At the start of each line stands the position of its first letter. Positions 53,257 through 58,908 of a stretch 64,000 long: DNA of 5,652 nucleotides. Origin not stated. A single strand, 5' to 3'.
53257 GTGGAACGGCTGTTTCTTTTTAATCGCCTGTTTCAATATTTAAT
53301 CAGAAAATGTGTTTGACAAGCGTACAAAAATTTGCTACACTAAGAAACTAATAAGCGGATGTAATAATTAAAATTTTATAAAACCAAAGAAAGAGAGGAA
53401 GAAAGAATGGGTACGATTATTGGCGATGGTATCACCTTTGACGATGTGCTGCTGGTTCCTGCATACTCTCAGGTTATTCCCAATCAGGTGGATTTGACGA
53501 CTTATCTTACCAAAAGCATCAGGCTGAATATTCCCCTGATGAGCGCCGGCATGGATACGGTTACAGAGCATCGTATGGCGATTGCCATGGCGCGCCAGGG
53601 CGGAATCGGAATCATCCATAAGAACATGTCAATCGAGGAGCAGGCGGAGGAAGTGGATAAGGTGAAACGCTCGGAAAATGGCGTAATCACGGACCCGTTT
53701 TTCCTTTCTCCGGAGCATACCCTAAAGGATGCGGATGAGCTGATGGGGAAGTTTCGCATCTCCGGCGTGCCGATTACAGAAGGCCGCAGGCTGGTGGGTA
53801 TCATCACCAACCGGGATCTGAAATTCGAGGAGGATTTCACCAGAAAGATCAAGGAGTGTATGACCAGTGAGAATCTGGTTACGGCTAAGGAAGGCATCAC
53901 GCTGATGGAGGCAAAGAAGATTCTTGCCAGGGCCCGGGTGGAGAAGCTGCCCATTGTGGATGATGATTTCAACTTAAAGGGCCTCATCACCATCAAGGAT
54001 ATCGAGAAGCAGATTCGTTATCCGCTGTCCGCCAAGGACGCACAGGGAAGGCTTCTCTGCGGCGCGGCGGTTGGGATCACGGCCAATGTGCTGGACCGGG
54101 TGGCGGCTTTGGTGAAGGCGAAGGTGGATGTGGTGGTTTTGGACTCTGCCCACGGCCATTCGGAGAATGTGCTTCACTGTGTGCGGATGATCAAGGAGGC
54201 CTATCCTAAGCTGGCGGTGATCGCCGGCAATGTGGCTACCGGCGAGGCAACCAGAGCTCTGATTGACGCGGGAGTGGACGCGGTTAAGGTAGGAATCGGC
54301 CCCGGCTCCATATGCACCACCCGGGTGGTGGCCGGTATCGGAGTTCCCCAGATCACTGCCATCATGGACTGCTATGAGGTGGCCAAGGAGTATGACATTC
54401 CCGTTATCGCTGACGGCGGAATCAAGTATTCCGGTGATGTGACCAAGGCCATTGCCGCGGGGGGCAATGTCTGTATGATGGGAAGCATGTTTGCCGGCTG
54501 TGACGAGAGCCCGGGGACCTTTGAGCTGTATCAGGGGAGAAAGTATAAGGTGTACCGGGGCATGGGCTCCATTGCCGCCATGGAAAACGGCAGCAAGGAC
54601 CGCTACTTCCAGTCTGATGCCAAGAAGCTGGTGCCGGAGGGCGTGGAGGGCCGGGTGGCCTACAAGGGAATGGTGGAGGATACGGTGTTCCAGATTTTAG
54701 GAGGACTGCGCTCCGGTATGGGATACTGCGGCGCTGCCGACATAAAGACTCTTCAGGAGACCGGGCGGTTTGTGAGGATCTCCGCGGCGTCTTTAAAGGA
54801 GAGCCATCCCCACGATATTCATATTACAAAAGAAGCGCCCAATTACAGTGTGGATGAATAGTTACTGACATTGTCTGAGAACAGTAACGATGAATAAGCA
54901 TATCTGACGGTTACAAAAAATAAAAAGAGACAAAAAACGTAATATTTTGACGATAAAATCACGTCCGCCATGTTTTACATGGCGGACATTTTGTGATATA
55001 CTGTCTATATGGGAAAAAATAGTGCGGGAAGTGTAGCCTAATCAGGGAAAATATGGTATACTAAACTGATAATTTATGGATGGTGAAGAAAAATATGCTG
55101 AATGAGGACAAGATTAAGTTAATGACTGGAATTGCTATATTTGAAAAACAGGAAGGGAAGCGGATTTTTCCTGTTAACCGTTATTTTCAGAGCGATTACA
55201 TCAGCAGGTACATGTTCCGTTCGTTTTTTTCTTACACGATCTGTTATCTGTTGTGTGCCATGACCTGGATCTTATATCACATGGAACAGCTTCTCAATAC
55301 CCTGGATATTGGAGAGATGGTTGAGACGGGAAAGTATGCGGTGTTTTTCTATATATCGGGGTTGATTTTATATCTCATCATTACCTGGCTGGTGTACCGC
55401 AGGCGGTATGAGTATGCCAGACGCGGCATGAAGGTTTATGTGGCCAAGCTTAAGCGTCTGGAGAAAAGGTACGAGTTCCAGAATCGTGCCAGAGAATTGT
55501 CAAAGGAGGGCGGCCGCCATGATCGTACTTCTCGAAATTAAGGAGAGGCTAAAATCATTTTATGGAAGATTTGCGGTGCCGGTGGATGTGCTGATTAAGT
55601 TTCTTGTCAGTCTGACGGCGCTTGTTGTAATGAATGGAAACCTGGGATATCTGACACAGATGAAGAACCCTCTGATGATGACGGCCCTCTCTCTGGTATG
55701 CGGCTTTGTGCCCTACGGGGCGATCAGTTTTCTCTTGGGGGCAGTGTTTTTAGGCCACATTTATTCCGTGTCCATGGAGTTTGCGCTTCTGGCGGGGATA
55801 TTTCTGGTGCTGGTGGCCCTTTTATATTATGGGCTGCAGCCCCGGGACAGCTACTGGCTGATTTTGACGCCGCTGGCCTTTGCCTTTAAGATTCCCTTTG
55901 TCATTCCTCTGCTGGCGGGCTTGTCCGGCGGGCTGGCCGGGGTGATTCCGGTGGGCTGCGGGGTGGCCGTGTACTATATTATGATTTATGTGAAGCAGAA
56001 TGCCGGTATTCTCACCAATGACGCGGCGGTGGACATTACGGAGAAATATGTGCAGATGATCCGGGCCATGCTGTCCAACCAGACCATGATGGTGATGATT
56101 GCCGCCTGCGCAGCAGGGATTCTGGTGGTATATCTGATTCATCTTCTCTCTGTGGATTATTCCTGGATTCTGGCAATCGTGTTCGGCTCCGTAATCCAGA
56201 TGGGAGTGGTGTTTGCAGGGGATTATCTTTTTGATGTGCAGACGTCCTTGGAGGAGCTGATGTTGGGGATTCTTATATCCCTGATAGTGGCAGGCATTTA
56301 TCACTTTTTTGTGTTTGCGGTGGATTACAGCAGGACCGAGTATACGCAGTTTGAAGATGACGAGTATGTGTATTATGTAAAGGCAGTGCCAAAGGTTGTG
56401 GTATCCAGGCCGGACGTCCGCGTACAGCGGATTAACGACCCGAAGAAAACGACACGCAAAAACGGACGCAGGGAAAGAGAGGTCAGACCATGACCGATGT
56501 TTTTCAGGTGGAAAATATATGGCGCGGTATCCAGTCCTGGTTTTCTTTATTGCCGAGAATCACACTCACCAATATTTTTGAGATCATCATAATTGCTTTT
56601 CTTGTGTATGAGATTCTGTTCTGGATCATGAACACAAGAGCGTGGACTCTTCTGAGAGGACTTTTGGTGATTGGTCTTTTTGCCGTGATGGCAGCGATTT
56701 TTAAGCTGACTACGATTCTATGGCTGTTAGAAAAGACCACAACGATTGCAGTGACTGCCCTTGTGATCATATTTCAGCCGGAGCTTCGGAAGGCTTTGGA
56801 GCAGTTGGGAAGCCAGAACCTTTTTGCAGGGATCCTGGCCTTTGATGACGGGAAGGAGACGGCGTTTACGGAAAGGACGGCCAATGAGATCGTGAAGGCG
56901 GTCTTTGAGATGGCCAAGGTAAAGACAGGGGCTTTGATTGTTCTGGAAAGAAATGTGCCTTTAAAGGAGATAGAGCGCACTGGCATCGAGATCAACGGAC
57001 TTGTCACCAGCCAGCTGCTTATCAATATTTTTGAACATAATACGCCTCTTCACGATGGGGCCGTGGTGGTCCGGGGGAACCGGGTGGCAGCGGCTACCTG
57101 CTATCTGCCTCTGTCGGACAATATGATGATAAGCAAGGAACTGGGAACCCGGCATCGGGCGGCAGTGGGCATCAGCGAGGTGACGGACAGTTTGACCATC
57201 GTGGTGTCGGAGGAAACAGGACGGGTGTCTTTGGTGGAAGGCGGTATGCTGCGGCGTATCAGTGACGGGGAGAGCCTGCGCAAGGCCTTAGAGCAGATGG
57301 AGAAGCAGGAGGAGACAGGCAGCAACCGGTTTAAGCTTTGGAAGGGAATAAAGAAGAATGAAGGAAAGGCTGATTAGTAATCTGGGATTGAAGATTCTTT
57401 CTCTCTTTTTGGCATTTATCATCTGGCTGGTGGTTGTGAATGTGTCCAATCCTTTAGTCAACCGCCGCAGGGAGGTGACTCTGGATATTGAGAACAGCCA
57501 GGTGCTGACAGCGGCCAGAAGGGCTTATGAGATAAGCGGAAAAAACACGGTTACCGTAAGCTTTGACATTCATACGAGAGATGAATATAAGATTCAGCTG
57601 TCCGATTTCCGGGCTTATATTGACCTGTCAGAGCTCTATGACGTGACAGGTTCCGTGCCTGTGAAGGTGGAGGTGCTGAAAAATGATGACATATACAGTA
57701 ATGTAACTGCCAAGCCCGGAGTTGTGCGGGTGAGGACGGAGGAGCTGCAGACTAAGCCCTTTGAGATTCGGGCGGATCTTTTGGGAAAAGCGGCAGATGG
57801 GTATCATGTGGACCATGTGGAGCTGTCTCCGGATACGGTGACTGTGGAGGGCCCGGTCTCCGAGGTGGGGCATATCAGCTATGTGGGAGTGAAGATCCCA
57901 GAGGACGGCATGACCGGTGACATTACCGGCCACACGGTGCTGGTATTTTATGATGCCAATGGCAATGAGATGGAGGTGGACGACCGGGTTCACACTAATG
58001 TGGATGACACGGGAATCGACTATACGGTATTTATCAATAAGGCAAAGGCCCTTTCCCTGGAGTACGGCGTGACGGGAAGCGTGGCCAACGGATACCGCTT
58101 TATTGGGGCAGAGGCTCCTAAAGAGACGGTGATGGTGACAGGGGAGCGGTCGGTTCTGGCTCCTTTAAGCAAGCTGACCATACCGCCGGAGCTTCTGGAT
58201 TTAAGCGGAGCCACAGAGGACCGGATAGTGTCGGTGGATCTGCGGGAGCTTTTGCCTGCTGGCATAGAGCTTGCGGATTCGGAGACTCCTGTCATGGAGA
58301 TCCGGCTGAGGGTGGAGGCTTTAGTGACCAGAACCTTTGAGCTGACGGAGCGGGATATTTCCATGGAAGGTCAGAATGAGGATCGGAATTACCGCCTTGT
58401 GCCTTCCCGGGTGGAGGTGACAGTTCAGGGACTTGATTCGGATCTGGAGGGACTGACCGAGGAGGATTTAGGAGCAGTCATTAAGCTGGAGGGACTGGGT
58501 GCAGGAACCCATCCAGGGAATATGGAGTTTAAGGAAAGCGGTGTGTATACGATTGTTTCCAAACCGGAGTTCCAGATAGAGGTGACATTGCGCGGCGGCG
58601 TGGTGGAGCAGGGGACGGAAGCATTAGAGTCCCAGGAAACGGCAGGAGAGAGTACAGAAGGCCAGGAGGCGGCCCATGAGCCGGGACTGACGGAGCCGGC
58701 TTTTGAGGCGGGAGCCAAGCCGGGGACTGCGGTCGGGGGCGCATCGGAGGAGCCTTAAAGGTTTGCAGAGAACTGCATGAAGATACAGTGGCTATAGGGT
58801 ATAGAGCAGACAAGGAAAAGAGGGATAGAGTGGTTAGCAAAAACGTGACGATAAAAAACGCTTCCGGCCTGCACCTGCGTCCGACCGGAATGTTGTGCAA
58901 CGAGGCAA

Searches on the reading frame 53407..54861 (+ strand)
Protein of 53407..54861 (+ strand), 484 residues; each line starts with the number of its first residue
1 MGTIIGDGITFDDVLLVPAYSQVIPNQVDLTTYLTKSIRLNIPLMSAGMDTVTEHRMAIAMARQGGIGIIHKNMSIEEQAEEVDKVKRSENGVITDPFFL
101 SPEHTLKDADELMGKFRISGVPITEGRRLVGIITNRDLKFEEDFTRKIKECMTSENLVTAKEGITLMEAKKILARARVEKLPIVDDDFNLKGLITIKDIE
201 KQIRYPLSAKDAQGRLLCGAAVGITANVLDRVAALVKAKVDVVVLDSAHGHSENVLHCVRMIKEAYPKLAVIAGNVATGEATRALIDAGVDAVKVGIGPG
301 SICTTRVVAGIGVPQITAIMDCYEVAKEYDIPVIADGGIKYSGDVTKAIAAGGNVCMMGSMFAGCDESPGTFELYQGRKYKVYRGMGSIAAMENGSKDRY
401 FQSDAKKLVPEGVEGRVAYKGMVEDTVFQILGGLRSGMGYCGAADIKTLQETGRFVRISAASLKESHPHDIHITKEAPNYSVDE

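Call 26: search_protein_families(library=pfam, proteins=[window:53407-54861:+], max_evalue=0.001)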
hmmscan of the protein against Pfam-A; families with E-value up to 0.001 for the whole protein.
window:53407-54861:+ (484 aa): 6 families
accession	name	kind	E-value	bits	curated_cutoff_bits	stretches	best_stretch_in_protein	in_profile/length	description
PF00478.31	IMPDH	-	1.1e-168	561.1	25.6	1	8-469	1-345/345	IMP dehydrogenase / GMP reductase domain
PF00571.33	CBS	-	1e-19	71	24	2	149-201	2-53/57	CBS domain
PF03060.21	NMO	-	2.1e-11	44.3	28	1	228-369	102-232/331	Nitronate monooxygenase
PF01070.24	FMN_dh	-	4.1e-05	23.2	24.9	1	270-362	220-305/350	FMN-dependent dehydrogenase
PF00977.27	His_biosynth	-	0.00028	20.9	23.6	0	324-361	67-104/228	Histidine biosynthesis protein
PF02310.24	B12-binding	-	0.00043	20.5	32.1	0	223-297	35-112/121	B12 binding domain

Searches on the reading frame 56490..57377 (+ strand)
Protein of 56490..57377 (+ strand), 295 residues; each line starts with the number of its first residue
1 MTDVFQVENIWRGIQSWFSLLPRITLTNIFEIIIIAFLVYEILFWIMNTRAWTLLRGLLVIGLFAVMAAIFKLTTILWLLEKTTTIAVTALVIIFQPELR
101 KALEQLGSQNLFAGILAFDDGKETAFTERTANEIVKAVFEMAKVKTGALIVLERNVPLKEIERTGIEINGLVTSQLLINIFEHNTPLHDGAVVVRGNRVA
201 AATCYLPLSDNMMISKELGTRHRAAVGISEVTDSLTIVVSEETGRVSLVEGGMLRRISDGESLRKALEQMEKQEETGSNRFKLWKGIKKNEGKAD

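Call 41: search_protein_families(library=pfam, proteins=[window:56490-57377:+], max_evalue=0.001)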
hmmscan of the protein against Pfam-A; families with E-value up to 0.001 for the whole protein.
window:56490-57377:+ (295 aa): 2 families
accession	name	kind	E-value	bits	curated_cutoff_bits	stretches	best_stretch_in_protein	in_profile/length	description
PF02457.21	DAC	-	3.3e-44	149.7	27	1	136-253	2-118/119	DisA bacterial checkpoint controller nucleotide-binding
PF19293.4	CdaA_N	-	3.4e-07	30.8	23.8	1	23-98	4-80/81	CdaA N-terminal transmembrane domain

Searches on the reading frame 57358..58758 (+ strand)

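Call 41: search_protein_families(library=pfam, proteins=[window:57358-58758:+], max_evalue=0.001)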
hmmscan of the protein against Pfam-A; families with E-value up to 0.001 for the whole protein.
window:57358-58758:+ (466 aa): 1 family
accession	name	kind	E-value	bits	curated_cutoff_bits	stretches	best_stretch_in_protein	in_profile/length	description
PF07949.17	YbbR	-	3.7e-19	69.2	22.3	2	237-297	7-65/81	YbbR-like protein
